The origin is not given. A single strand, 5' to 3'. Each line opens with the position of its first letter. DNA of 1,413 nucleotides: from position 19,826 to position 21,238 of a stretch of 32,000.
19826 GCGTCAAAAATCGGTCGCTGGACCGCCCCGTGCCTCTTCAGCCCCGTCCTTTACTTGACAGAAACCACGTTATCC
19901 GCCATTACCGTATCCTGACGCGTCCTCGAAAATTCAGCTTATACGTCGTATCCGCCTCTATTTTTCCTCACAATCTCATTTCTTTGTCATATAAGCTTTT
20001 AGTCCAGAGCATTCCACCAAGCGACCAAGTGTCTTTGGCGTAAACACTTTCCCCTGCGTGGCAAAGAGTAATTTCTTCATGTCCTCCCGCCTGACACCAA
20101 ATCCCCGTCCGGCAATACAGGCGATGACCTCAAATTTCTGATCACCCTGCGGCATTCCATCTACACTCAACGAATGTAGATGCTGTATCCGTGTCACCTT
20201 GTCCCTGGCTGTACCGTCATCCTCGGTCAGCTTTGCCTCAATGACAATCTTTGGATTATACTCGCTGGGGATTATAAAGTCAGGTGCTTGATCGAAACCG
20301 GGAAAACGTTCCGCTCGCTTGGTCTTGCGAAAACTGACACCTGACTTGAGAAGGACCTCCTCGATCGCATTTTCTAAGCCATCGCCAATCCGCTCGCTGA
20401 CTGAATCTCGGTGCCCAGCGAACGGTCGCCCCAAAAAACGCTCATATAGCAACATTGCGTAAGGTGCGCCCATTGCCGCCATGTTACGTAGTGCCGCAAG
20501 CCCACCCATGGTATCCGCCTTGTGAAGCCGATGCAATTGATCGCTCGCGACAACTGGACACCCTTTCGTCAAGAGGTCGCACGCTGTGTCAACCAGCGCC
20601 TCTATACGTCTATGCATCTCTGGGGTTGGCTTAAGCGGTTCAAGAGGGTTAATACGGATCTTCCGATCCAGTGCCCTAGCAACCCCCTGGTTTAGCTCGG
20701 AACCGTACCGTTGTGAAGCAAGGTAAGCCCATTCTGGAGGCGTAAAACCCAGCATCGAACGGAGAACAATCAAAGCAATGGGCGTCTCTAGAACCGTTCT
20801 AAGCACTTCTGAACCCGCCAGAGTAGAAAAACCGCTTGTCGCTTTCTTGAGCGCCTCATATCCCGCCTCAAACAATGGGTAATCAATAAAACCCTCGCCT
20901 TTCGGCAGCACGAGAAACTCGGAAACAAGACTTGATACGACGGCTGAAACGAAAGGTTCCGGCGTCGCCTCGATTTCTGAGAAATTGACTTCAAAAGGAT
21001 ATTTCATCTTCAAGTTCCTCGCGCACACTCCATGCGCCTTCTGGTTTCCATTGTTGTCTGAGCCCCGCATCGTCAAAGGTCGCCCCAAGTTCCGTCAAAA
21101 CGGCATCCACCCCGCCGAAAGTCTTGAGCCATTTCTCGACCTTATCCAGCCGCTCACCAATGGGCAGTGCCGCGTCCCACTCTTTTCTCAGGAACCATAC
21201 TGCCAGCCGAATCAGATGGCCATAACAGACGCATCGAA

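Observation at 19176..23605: Lower-G+C restriction-modification cassette bracketed by two diverged ~247-bp direct repeats next to an IS91 (rolling-circle) transposase remnant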

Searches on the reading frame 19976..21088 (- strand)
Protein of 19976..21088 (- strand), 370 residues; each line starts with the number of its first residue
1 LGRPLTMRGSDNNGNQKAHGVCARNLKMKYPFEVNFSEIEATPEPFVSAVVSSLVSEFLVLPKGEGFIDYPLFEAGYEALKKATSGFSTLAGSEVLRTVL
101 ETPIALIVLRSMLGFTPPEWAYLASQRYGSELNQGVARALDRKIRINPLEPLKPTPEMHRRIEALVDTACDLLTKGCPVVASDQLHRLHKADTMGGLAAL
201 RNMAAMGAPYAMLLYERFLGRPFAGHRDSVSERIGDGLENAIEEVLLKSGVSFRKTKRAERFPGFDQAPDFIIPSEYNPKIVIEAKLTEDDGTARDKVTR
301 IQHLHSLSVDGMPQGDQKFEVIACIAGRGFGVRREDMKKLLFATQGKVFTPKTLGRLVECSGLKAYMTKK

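Call 10: search_protein_families(library=pfam, proteins=[window:19976-21088:-], max_evalue=0.01)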
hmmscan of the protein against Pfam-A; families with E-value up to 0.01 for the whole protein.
window:19976-21088:- (370 aa): 0 families

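Call 21: search_protein_families(library=ncbifam, proteins=[window:19976-21007:-], max_evalue=0.01)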
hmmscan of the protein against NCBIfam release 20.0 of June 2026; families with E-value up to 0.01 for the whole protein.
window:19976-21007:- (343 aa): 0 families

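Call 50: search_protein_families(library=padloc, proteins=[window:19976-21007:-], max_evalue=0.01)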
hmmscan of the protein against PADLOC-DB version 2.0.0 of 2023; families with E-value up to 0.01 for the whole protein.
window:19976-21007:- (343 aa): 0 families

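Call 51: search_solved_structures(query=window:19976-21007:-, max_evalue=1)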
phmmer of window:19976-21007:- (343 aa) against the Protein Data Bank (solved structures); distinct sequences matched with E-value up to 1: 1.
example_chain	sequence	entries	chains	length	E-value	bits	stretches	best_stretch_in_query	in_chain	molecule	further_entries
6co2_A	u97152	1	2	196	0.021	17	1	182-274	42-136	NUDT16-Tudor-interacting (NUDT16TI)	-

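Call 53: find_homologous_proteins(query=window:19976-21007:-, max_evalue=0.001)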
Query window:19976-21007:- (343 aa): 5921 proteins with E <= 0.001 among 8000 candidates; the best 120 are listed.
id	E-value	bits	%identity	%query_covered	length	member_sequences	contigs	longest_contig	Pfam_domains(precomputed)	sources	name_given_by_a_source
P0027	3.3e-219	744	97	100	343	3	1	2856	-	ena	-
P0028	1.9e-192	656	85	99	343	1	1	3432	-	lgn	-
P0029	2.6e-192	656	84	100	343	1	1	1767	-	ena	-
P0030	3.3e-191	652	84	100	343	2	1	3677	-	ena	-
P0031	5.2e-190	648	85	100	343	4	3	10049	-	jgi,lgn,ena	-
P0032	1.8e-188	643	83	100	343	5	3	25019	-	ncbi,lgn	-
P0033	3.5e-188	642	84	99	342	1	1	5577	-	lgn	-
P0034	6.0e-188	642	83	100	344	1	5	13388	-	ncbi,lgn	-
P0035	8.2e-188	641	83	99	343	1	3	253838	-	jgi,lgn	jgi:hypothetical protein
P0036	1.5e-186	637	83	100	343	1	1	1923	-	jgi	jgi:hypothetical protein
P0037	4.0e-184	629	82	99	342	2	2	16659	-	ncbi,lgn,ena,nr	ncbi:MAG: hypothetical protein PHV28_06625 [Kiritimatiellae bacterium]|nr:hypothetical protein [Kiri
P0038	9.0e-182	621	79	100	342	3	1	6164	-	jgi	jgi:hypothetical protein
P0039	2.9e-179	613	79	100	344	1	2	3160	-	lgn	-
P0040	1.4e-177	608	78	100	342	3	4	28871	-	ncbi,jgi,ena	-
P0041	3.5e-177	606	77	100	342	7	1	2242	-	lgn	-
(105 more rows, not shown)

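Call 54: find_encoding_contigs(protein=P0027, flank=6000, max_places=3)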
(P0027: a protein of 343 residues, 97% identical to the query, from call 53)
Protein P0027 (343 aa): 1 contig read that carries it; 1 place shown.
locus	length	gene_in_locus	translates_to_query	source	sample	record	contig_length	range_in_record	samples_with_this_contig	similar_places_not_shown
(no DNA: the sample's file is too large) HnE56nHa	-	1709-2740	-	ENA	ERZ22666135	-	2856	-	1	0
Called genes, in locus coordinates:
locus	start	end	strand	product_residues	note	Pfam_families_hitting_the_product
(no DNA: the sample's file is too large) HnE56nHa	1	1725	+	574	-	?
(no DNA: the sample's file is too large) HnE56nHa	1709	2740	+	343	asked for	-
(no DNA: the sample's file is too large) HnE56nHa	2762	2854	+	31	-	?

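Call 55: find_encoding_contigs(protein=P0032, flank=7000, max_places=3)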
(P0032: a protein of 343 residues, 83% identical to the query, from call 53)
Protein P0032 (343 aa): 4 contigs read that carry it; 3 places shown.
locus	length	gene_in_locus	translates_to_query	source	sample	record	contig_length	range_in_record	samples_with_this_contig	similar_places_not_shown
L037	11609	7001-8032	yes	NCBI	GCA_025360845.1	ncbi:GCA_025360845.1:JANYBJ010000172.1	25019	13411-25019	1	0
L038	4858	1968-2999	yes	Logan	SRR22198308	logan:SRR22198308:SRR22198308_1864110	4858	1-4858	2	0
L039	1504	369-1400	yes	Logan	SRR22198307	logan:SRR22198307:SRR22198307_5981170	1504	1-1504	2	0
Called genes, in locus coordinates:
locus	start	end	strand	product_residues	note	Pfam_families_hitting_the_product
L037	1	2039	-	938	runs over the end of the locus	-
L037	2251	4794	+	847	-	PF00270:DEAD, PF00271:Helicase_C, PF22982:WHD_HRQ1, PF09369:MZB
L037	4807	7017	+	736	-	PF01555:N6_N4_Mtase (faint)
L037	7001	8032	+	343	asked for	-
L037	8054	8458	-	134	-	PF01850:PIN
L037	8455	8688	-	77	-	PF22513:FitA-like_RHH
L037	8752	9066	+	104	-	-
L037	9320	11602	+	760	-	PF16875:Glyco_hydro_36N, PF02065:Melibiase, PF16874:Glyco_hydro_36C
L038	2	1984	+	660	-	?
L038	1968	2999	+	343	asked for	-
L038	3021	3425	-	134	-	PF01850:PIN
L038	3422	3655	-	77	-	PF22513:FitA-like_RHH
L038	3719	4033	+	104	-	-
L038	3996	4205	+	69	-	-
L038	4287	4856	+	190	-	?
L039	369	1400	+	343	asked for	-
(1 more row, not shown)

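Call 56: find_encoding_contigs(protein=P0035, flank=7000, max_places=3)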
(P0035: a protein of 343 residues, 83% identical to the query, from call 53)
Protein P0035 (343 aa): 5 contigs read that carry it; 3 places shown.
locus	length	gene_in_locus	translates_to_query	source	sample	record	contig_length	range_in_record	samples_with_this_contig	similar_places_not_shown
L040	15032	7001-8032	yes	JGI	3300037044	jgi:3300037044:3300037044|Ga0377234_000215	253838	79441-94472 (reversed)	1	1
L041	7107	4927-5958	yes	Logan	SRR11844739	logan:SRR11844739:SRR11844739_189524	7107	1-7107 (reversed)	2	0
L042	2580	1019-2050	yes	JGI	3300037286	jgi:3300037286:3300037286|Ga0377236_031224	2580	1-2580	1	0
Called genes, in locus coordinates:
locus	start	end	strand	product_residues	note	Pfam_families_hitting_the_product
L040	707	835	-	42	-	-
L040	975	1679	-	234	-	-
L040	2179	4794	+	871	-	PF00270:DEAD, PF00271:Helicase_C, PF22982:WHD_HRQ1, PF09369:MZB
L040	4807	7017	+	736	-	PF01555:N6_N4_Mtase (faint)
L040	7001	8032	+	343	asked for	-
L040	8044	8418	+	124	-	-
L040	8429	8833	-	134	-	PF01850:PIN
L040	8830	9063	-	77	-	PF22513:FitA-like_RHH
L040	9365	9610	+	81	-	PF18993:Rv0078B (weak)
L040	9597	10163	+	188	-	-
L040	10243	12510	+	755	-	PF16875:Glyco_hydro_36N, PF02065:Melibiase, PF16874:Glyco_hydro_36C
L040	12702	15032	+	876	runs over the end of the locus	PF00150:Cellulase (faint)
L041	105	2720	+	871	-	PF00270:DEAD, PF00271:Helicase_C, PF22982:WHD_HRQ1, PF09369:MZB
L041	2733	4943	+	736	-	PF01555:N6_N4_Mtase (faint)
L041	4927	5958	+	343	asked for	-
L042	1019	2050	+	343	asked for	-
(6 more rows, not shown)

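Call 78: search_protein_families(library=padloc, proteins=[L040:2179-4794:+, L040:4807-7017:+, L040:7001-8032:+], max_evalue=0.00001)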
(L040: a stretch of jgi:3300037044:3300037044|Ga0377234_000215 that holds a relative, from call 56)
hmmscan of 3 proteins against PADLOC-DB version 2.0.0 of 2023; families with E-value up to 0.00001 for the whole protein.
L040:2179-4794:+ (871 aa): 41 families (the best 25 are shown)
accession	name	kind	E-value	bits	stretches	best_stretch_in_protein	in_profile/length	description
PDLC02503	BrxHI|BrxHII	-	5.4e-52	175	1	53-406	19-355/698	BrxHI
PDLC03960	SngC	-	4.9e-39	132.6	1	43-407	9-375/720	-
PDLC00013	DruE1|DruE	-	3.1e-36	122.8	3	351-445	1083-1178/1776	SNF2 family N-terminal domain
PDLC00037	DruE3|DruE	-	5.2e-34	115.3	3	59-236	102-304/2055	SNF2 family N-terminal domain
PDLC00036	DruE3|DruE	-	8.2e-34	114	2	60-236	94-290/2023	SNF2 family N-terminal domain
PDLC02501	BrxHI|BrxHII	-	7.8e-30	101.7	1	53-402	18-351/925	BrxHI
PDLC00035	DruE3|DruE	-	5.9e-25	85.2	2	58-239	102-307/1460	SNF2 family N-terminal domain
PDLC00051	DruE4|DruE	-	4.2e-22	75.6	2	55-98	89-133/1829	SNF2 family N-terminal domain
PDLC00015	DruE2|DruE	-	1.6e-21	73.8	2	57-97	95-136/1887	SNF2 family N-terminal domain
PDLC00014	DruE2|DruE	-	3.5e-20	69.1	2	53-97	102-147/1928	SNF2 family N-terminal domain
PDLC03928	PsyrT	-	6.1e-20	69.1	1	326-414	267-357/689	-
PDLC02570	DrmA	-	5e-19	66.1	1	182-414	407-645/851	DrmA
PDLC02870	DpdF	-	7.2e-19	65.7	1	57-406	12-332/534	DpdF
PDLC02897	DpdJ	-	1.1e-18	64.4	1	62-393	103-450/1570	DpdJ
PDLC01533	Cas3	-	1.4e-18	64.6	1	60-230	37-205/897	CAS-I; effector_G3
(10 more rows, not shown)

L040:4807-7017:+ (736 aa): 16 families
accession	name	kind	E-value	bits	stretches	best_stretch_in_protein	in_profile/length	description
PDLC00660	HmaB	-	1e-25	87.8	1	478-568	570-665/967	DNA-adenine methylase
PDLC00661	HmaB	-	5e-24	82.2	2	477-568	570-666/973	DNA-adenine methylase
PDLC02189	DUF1156_MTase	-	4.8e-19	66.1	1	70-182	166-279/944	-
PDLC02541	PglX|PglXI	-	2.3e-18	63.7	1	95-198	194-295/919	PglXI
PDLC03233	MTase_II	-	4.5e-15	53.2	1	463-626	480-652/731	Type II methyltransferase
PDLC03352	MTase_II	-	4e-14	49.4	1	457-508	548-598/1023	Type II methyltransferase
PDLC03314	MTase_II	-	3.4e-12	43.3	0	292-366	415-482/944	Type II methyltransferase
PDLC04134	mad2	-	2.5e-11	41.1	1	63-115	287-339/492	mads_2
PDLC03380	MTase_II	-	5.3e-09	33.8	0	67-110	56-99/393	Type II methyltransferase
PDLC03249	MTase_II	-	5.5e-09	33.4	1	50-124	125-195/541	Type II methyltransferase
PDLC03325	MTase_II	-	1.1e-08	32.3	1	66-118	90-142/426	Type II methyltransferase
PDLC03312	MTase_II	-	2.7e-08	30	0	58-194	207-337/1344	Type II methyltransferase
PDLC03322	MTase_II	-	2.5e-07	27.9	1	68-126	65-123/446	Type II methyltransferase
PDLC03367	MTase_II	-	1.4e-06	25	0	28-136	16-110/633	Type II methyltransferase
PDLC03224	MTase_II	-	2.2e-06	24.9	0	70-106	96-132/481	Type II methyltransferase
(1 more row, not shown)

L040:7001-8032:+ (343 aa): 0 families

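Call 86: predict_structure(alignment_id=A5)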
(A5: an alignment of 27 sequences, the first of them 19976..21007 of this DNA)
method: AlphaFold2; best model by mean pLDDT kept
length: 343 residues; sequences in the alignment: 27
mean_pLDDT: 79.7   pTM: 0.54
mean pLDDT of the five models: 79.7, 78.8, 77.8, 77.6, 74.4
residues with pLDDT >= 90: 112; 70-90: 157; 50-70: 46; < 50: 28
segments of 3 or more residues with pLDDT < 50: 29-39, 157-159, 193-202
pLDDT, mean of each block of 10 residues (from residue 1): 91 93 74 44 86 94 94 96 81 79 74 81 92 93 85 53 72 87 77 43 60 86 83 63 81 86 58 86 88 89 67 92 91 93 80
secondary structure, 60 per line:
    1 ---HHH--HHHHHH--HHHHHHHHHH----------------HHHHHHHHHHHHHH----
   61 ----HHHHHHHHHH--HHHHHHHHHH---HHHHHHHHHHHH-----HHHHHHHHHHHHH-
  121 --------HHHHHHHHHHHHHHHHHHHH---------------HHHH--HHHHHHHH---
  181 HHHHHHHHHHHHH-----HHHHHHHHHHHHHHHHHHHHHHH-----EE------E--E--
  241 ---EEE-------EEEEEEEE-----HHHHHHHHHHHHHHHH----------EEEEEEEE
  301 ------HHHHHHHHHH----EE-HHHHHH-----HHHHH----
elements in order: H9-14 H17-26 H43-56 H65-74 H77-86 H90-101 H107-119 H129-148 H164-167 H170-177 H181-193 H199-221 E244-246 E254-261 H267-282 E293-300 H307-316 H324-329 H335-339

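Call 89: fold_search(model_id=the predicted structure, library=pdb)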
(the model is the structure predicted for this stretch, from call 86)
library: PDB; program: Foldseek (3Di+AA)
matches with E <= 10: 158; with E <= 0.001: 1
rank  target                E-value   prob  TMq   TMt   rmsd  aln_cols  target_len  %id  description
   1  9ibq_A                3.3e-04  1.00  0.33  0.38  11.1       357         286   15  Structure of BstEII with DNA substrate (released 2026-03-04)
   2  8gh6_A                1.3e-01  0.66  0.19  0.08  10.4       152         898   16  Bombyx mori R2 retrotransposon initiating target-primed reverse transcription (released 2023-04-05)
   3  9nl3_A                1.4e-01  0.41  0.22  0.08  17.3       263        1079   13  Structure of R2 retrotransposon protein from Taeniopygia guttata initiating target-primed reverse transcription (released 2025-06-18)
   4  7edb_A                1.4e-01  0.30  0.25  0.25  15.5       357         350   14  EcoT38I restriction endonuclease complexed with DNA (released 2022-03-16)
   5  1dc1_A                1.7e-01  0.44  0.30  0.33  13.4       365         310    9  RESTRICTION ENZYME BSOBI/DNA COMPLEX STRUCTURE: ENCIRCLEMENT OF THE DNA AND HISTIDINE-CATALYZED HYDROLYSIS WITHIN A CA (released 2001-02-21)
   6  1dc1_B                2.5e-01  0.38  0.30  0.33  13.4       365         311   10  RESTRICTION ENZYME BSOBI/DNA COMPLEX STRUCTURE: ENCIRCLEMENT OF THE DNA AND HISTIDINE-CATALYZED HYDROLYSIS WITHIN A CA (released 2001-02-21)
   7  9dou_A                3.4e-01  0.30  0.22  0.09  15.9       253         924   13  Taeniopygia guttata R2 retrotransposon (R2Tg) initiating target-primed reverse transcription (released 2025-05-21)
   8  8iby_C                4.0e-01  0.14  0.20  0.10  20.7       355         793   14  Structure of R2 with 5'ORF (released 2023-09-20)
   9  8pfh_A                4.6e-01  0.16  0.11  0.13  13.2       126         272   13  Crystal structure of the yeast septin complex Shs1-Cdc12-Cdc3-Cdc10 (released 2023-12-06)
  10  3be6_B                5.3e-01  0.08  0.13  0.14  13.0       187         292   14  Crystal structure of FitE (crystal form 2), a group III periplasmic siderophore binding protein (released 2008-10-28)
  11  2atm                  6.5e-01  0.30  0.16  0.17   9.2       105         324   12  Crystal structure of the recombinant allergen Ves v 2 (released 2006-05-23)
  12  2p10_F                7.2e-01  0.23  0.14  0.16  10.2        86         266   13  CRYSTAL STRUCTURE OF A PUTATIVE PHOSPHONOPYRUVATE HYDROLASE (MLL9387) FROM MESORHIZOBIUM LOTI MAFF303099 AT 2.15 A RES (released 2007-03-20)
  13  8q3k_E                7.6e-01  0.25  0.20  0.30   8.1       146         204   10  The open state of the ASFV apo-RNA polymerase (released 2024-02-14)
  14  8ibw_C                8.8e-01  0.20  0.18  0.08  10.7       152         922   11  Structure of R2 with 3'UTR and DNA in binding state (released 2023-09-20)
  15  9hjo_B                1.1e+00  0.23  0.17  0.26   5.8       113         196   15  FANCM-FAAP24-dsDNA complex (released 2025-06-11)
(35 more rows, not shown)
